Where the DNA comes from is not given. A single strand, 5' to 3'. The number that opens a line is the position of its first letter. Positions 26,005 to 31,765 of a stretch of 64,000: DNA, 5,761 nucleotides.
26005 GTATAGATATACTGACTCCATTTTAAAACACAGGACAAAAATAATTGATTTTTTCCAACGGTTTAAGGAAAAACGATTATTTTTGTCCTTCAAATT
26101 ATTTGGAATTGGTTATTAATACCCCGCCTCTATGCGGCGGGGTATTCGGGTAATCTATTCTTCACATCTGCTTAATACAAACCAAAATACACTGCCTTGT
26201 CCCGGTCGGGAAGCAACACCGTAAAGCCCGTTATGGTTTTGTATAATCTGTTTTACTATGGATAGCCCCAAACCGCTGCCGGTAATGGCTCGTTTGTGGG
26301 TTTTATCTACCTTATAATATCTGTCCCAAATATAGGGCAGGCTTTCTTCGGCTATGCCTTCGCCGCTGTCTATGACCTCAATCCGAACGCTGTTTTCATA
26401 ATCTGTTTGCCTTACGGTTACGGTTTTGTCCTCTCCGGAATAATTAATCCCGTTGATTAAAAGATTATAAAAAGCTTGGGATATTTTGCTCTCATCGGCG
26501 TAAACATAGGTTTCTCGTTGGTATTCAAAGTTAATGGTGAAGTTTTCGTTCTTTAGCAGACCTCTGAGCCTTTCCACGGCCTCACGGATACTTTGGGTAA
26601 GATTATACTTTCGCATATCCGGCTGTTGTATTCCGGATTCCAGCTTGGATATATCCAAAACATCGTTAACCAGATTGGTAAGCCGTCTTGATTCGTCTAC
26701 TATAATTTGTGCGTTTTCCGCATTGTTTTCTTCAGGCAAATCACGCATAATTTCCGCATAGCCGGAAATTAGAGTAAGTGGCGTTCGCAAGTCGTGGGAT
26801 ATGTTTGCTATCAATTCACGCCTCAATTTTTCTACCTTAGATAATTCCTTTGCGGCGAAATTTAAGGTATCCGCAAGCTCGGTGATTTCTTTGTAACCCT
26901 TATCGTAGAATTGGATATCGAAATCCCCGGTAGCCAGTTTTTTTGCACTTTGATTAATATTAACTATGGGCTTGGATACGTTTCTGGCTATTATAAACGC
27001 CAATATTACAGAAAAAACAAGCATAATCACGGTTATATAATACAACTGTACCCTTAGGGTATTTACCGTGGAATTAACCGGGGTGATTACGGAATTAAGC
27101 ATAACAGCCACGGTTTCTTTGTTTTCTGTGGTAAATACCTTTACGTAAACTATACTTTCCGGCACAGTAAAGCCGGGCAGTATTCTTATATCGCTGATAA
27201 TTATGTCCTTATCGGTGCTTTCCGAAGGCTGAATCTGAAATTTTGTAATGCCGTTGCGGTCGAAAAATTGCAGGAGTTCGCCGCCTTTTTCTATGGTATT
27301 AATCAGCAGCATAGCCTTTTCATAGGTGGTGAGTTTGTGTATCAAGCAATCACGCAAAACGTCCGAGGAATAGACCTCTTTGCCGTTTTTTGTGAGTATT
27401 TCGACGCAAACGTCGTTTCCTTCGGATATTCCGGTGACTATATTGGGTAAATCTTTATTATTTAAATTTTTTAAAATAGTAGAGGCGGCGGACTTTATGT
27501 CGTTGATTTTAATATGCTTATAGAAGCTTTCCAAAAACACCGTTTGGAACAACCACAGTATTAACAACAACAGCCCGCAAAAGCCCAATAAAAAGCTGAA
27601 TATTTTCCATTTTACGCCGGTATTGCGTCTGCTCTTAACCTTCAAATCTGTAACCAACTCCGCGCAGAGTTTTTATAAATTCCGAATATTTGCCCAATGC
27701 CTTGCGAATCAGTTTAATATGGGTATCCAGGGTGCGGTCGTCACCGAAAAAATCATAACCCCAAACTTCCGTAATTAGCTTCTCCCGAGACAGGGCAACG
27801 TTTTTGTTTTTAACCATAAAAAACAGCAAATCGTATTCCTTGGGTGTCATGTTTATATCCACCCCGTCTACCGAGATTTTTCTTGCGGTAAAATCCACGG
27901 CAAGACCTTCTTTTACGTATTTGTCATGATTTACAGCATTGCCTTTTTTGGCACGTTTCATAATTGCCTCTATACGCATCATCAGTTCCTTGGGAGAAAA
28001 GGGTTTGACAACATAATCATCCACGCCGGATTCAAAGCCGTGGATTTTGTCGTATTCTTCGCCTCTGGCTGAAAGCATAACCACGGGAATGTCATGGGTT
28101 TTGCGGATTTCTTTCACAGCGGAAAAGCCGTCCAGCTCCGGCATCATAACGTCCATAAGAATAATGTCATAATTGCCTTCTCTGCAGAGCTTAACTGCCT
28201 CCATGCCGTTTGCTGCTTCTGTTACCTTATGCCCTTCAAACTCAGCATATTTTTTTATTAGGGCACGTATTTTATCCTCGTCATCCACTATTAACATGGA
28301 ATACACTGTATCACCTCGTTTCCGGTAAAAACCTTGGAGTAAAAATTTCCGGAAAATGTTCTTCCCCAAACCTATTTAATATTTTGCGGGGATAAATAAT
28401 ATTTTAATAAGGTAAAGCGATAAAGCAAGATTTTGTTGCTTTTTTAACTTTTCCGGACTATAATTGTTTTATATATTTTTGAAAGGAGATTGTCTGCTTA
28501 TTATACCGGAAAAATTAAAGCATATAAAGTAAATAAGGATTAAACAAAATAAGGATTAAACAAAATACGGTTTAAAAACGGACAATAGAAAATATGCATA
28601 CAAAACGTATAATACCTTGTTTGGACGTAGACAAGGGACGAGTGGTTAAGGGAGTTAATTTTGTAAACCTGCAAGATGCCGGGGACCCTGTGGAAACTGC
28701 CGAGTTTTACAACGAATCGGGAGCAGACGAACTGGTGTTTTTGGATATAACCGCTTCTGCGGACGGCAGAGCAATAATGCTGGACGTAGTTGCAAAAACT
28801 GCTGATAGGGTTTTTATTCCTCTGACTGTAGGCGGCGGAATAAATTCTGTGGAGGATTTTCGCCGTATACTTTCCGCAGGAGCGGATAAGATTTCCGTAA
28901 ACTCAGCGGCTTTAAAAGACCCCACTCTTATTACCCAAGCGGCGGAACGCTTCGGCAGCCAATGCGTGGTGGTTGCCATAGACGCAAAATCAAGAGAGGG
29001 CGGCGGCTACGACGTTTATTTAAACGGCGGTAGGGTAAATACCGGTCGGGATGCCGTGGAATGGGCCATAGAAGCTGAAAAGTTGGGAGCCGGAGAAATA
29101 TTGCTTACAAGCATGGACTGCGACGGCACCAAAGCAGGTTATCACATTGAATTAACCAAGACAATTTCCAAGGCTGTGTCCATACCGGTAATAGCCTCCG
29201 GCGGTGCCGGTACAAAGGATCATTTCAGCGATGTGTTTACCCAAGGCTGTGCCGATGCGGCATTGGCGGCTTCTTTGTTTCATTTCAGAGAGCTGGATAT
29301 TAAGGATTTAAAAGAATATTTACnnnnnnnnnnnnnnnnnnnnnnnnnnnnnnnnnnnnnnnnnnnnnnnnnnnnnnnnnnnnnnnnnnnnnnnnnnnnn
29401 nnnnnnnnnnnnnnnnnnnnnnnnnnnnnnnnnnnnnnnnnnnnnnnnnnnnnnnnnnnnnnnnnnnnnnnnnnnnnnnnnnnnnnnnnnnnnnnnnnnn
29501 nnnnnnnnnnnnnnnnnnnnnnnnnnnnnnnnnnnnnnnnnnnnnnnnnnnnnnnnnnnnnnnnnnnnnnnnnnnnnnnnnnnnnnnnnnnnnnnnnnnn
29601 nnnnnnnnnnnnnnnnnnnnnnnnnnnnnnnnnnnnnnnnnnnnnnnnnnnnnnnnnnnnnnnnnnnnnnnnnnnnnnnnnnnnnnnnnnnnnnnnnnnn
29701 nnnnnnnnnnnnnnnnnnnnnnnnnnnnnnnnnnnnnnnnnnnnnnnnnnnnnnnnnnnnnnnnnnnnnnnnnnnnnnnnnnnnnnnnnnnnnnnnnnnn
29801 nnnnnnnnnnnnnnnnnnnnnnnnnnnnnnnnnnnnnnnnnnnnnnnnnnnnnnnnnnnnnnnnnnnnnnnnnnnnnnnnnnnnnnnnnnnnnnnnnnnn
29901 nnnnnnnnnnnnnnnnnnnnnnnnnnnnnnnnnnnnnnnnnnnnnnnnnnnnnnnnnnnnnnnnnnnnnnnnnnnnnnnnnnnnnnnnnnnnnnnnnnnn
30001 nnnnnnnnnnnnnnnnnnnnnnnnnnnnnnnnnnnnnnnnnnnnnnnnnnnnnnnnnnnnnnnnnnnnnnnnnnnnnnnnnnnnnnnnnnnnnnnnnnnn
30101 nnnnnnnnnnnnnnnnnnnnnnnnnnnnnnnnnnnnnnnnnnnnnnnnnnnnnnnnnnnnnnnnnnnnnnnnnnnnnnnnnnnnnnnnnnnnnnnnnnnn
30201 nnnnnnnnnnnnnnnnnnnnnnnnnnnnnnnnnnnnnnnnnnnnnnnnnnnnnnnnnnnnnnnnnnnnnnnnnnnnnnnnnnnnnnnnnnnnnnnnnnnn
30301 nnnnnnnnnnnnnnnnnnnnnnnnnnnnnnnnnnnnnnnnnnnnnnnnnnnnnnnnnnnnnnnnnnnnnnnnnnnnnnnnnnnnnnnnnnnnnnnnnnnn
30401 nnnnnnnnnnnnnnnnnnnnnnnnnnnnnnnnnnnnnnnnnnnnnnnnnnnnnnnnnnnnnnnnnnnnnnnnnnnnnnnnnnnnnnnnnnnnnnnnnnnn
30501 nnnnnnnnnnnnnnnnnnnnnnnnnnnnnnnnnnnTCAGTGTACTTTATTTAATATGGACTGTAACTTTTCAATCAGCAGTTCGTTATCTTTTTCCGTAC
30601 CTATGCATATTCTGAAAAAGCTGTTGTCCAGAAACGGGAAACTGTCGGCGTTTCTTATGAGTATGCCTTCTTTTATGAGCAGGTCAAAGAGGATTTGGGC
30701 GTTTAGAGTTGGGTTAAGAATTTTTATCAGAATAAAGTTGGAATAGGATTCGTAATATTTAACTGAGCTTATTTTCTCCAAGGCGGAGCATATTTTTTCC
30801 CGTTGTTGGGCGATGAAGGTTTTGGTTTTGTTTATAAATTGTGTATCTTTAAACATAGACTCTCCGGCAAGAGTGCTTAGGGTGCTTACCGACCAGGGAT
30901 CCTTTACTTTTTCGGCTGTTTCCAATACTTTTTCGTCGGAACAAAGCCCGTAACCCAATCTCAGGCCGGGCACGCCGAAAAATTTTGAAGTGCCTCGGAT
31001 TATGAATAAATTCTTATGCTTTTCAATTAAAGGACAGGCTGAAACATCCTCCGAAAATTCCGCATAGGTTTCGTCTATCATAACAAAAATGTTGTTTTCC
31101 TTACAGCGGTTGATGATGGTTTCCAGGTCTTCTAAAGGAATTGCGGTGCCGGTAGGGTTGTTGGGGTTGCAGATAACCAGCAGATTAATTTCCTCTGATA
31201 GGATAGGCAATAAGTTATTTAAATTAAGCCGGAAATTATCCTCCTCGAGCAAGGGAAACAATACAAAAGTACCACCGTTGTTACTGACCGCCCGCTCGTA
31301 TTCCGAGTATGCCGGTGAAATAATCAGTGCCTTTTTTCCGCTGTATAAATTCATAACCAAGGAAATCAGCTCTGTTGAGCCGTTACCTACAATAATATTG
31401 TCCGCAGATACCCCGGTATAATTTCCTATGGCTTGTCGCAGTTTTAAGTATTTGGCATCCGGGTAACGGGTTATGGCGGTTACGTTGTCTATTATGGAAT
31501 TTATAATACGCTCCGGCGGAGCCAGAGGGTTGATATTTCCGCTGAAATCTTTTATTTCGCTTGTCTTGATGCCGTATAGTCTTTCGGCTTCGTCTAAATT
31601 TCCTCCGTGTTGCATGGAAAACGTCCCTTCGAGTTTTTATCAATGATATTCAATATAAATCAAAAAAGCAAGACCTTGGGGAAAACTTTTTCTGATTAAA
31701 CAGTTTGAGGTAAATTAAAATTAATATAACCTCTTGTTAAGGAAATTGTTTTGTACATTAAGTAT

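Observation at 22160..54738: Rep-A: six copies of a ~90-105-nt long-hairpin interspersed repeat, all intergenic (MITE/RUP-like or an sRNA family)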

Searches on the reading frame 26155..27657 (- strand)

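Call 62: search_protein_families(library=pfam, proteins=[window:26155-27657:-], max_evalue=0.0001)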
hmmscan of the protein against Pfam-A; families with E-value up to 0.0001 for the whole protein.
window:26155-27657:- (500 aa): 3 families
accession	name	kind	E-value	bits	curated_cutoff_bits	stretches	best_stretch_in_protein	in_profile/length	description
PF02518.31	HATPase_c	-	1.8e-22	80.3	26.4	1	388-495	2-107/111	Histidine kinase-, DNA gyrase B-, and HSP90-like ATPase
PF00512.31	HisKA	-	1.4e-20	73.5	26.9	1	279-342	2-66/66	His Kinase A (phospho-acceptor) domain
PF00672.30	HAMP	-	1.1e-06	29.3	25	1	223-272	2-51/53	HAMP domain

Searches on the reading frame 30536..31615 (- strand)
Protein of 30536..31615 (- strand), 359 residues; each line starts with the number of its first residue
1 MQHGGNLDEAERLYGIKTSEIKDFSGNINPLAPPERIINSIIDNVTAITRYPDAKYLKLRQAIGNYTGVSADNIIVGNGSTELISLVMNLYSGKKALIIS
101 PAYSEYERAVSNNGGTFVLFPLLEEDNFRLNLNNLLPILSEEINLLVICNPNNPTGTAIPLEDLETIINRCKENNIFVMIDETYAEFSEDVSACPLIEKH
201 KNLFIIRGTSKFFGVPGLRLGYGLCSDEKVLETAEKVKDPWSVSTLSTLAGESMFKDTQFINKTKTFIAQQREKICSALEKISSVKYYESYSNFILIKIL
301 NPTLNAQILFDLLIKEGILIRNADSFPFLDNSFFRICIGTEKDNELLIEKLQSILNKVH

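Call 16: find_encoding_contigs(protein=window:30536-31615:-, flank=6000, max_places=8)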
Protein window:30536-31615:- (359 aa): 2 contigs read that carry it; 2 places shown.
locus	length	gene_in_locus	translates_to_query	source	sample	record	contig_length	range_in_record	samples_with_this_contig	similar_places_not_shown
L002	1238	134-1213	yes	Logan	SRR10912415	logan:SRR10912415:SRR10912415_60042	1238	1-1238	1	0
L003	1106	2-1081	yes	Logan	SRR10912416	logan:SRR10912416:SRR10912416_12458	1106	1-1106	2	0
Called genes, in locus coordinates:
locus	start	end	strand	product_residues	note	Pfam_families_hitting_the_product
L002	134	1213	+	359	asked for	PF00155:Aminotran_1_2, PF00266:Aminotran_5 (weak)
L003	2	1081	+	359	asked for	PF00155:Aminotran_1_2, PF00266:Aminotran_5 (weak)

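Call 22: find_homologous_proteins(query=window:30536-31615:-, max_evalue=1e-30)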
Query window:30536-31615:- (359 aa): 5997 proteins with E <= 1e-30 among 8000 candidates; the best 120 are listed.
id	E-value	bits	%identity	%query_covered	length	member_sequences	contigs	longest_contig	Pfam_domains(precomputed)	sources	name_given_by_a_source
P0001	4.4e-233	790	100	100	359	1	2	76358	PF00155.28,PF00266.26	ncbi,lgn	-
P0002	7.4e-204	694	88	99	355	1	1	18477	PF00155.28,PF00266.26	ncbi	-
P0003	2.2e-177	607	74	99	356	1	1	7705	PF00155.28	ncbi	-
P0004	7.0e-121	422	55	99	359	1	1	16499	PF00155.28,PF00266.26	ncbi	-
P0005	4.2e-118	412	54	99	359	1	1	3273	PF00155.28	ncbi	-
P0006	5.1e-118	412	54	99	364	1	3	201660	PF00155.28,PF00266.26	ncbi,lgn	-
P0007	4.8e-117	409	53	99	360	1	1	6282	PF00155.28,PF00266.26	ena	-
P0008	1.0e-116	408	53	98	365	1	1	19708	PF04864.20,PF00155.28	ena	-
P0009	2.3e-116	407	51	99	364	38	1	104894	PF00155.28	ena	-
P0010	3.5e-116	406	54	96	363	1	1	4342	PF00155.28,PF00266.26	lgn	-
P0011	8.9e-116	405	52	99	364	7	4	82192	PF00155.28,PF00266.26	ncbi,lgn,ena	-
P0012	1.2e-114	401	54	96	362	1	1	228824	PF00155.28,PF00266.26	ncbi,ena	-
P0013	4.3e-114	399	53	98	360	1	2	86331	PF04864.20,PF00155.28,PF00266.26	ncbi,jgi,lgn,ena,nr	ncbi:MAG: aminotransferase class I/II-fold pyridoxal phosphate-dependent enzyme [Defluviitaleaceae b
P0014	5.1e-114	399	52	96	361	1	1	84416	PF00155.28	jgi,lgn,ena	-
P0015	5.9e-114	399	52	99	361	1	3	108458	PF00155.28,PF00266.26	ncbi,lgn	-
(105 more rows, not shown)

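Call 23: find_encoding_contigs(protein=P0002, flank=10000, max_places=4)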
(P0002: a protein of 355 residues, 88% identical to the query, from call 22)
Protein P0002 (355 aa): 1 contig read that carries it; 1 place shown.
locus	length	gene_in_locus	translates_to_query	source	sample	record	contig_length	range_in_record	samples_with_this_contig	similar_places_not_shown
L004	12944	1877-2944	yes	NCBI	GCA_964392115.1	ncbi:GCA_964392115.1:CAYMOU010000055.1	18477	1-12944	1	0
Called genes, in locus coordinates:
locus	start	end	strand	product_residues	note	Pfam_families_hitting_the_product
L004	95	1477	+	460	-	PF12704:MacB_PCD, PF02687:FtsX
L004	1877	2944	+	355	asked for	PF00155:Aminotran_1_2, PF00266:Aminotran_5 (weak)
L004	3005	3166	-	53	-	-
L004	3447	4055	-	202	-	PF01502:PRA-CH, PF01503:PRA-PH, PF03819:MazG (weak)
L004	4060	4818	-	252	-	PF00977:His_biosynth, PF01207:Dus (faint), PF02581:TMP-TENI (faint), PF04309:G3P_antiterm (faint), PF03060:NMO (weak)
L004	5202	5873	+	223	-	PF00072:Response_reg, PF00486:Trans_reg_C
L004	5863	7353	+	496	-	PF00672:HAMP, PF00512:HisKA, PF02518:HATPase_c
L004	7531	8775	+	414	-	PF00817:IMS, PF21999:IMS_HHH_1, PF11799:IMS_C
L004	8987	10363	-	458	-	PF07833:Cu_amine_oxidN1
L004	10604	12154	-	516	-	-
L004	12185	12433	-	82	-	PF02597:ThiS (weak)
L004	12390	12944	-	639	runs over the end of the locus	PF02730:AFOR_N, PF01314:AFOR_C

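Call 24: find_encoding_contigs(protein=P0003, flank=10000, max_places=4)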
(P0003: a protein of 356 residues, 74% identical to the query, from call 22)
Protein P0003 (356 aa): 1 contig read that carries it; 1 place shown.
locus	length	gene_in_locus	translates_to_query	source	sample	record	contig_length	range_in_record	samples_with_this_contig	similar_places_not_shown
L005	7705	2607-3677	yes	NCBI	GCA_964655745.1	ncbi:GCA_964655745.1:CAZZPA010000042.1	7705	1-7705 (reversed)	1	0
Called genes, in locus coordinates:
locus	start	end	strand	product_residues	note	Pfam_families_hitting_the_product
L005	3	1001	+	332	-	?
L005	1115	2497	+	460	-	PF12704:MacB_PCD, PF02687:FtsX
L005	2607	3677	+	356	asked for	PF00155:Aminotran_1_2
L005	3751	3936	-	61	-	-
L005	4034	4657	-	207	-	PF01502:PRA-CH, PF01503:PRA-PH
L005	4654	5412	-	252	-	PF00977:His_biosynth, PF03060:NMO (faint), PF01207:Dus (faint), PF02581:TMP-TENI (faint)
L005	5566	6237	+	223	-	PF00072:Response_reg, PF00486:Trans_reg_C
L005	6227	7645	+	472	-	PF00512:HisKA, PF02518:HATPase_c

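Call 44: find_homologous_proteins(query=P0121, max_evalue=1e-100)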
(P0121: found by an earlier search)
Query P0121 (542 aa): 8000 proteins with E <= 1e-100 among 8000 candidates; the best 120 are listed.
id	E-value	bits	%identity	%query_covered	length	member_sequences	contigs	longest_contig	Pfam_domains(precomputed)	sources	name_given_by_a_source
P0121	0.0e+0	1123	100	100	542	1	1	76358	PF00118.30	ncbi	-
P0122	0.0e+0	1084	-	-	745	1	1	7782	PF00118.30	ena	-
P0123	0.0e+0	1035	-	-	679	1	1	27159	PF00118.30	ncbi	-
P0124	8.6e-282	953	85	97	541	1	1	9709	PF00118.30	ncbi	-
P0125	2.7e-278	941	84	97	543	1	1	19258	PF00118.30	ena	-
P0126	9.3e-277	936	83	98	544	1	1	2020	PF00118.30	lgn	-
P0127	6.5e-276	934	83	97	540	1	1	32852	PF00118.30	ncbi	-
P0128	6.6e-276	934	82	100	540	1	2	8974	PF00118.30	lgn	-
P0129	1.2e-275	933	83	97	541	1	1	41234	PF00118.30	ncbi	-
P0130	4.5e-275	931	81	97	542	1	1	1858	PF00118.30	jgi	jgi:chaperonin GroEL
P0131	6.7e-275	930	82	100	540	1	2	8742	PF00118.30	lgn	-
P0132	8.5e-274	927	82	97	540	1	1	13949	PF00118.30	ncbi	-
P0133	1.1e-273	926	81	97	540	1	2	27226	PF00118.30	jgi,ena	-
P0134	1.5e-273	926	81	97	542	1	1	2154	PF00118.30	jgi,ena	-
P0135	1.8e-273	925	82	97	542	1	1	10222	PF00118.30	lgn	-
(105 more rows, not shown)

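Call 45: find_encoding_contigs(protein=P0122, flank=10000, max_places=4)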
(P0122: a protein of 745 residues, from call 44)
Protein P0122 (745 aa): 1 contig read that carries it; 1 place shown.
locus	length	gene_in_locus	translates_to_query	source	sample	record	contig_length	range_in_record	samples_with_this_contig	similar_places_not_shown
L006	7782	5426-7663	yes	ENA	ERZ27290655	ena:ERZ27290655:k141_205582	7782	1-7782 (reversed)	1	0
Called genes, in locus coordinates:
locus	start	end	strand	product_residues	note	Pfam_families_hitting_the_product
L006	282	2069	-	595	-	PF02554:CstA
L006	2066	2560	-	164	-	PF26226:DUF8052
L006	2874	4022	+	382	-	PF22020:RlmL_1st, PF02926:THUMP (weak), PF01170:UPF0020, PF05175:MTS (faint)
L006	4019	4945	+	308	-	PF00781:DAGK_cat, PF19279:YegS_C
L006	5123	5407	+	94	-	PF00166:Cpn10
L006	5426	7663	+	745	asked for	PF00118:Cpn60_TCP1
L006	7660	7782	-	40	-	?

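Call 46: find_encoding_contigs(protein=P0123, flank=10000, max_places=4)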
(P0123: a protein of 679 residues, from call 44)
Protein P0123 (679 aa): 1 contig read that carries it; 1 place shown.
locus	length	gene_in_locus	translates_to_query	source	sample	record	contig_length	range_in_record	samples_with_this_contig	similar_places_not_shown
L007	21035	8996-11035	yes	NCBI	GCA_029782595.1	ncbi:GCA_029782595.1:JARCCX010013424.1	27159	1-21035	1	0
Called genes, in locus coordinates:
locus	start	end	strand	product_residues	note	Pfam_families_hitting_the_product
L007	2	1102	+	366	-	?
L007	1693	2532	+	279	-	PF04018:VCA0040-like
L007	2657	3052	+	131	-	-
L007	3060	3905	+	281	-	PF18937:DUF5685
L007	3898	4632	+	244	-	PF00226:DnaJ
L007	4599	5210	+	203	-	PF12641:Flavodoxin_3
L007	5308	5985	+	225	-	PF00072:Response_reg, PF00486:Trans_reg_C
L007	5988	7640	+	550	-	PF00672:HAMP, PF00512:HisKA, PF02518:HATPase_c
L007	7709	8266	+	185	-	PF08207:EFP_N, PF01132:EFP, PF09285:Elong-fact-P_C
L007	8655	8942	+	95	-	PF00166:Cpn10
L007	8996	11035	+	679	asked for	PF00118:Cpn60_TCP1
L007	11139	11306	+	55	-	-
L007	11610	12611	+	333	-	PF01515:PTA_PTB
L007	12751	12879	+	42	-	PF00871:Acetate_kinase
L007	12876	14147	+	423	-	PF00871:Acetate_kinase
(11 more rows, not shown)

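Call 83: find_encoding_contigs(protein=P0124, flank=10000, max_places=3)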
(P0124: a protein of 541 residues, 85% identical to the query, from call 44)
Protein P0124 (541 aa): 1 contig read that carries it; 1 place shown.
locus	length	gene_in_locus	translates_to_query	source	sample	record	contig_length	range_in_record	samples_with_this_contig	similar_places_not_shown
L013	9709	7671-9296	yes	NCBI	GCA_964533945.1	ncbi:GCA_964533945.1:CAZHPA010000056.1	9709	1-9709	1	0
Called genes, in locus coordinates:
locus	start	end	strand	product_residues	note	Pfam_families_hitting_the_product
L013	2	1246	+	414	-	?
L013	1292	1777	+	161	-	PF02130:YbeY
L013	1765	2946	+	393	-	PF11258:DUF3048, PF17479:DUF3048_C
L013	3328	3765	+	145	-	PF09946:DUF2178 (faint)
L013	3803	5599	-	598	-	PF19753:DUF6240, PF02120:Flg_hook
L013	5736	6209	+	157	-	PF02915:Rubrerythrin (faint)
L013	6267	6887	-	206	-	PF14018:DUF4234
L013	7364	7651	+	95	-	PF00166:Cpn10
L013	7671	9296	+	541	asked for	PF00118:Cpn60_TCP1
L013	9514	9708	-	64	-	?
